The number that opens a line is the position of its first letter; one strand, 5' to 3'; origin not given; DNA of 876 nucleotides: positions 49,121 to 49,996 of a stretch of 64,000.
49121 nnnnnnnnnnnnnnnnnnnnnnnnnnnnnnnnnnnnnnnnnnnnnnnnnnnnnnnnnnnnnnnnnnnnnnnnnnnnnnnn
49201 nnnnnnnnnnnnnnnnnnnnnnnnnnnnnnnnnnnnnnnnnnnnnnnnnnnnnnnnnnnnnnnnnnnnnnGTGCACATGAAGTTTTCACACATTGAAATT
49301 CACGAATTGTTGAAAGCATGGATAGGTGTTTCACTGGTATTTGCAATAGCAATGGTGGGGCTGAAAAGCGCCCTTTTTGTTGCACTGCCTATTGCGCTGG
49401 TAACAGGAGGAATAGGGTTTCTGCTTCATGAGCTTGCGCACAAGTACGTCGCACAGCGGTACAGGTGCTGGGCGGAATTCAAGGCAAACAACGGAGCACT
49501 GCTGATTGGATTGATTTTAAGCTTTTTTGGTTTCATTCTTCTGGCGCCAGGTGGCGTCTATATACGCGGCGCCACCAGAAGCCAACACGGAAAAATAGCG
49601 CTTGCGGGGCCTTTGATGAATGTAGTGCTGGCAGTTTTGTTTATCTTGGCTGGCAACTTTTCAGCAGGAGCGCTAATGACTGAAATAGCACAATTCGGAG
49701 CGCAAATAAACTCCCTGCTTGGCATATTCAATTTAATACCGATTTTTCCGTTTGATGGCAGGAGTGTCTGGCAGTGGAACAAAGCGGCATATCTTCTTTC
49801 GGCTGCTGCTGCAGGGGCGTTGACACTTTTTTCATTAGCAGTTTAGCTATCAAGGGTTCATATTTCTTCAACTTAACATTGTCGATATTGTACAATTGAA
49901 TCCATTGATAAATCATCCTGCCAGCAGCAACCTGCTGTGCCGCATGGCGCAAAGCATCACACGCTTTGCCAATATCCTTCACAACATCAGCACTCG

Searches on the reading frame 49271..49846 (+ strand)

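Call 20: search_protein_families(library=pfam, proteins=[window:49271-49846:+], max_evalue=0.001)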
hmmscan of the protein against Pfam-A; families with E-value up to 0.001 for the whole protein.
window:49271-49846:+ (191 aa): 1 family
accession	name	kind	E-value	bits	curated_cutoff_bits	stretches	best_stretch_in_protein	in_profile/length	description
PF02163.28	Peptidase_M50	-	4.4e-11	43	27.2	2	136-167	159-190/221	Peptidase family M50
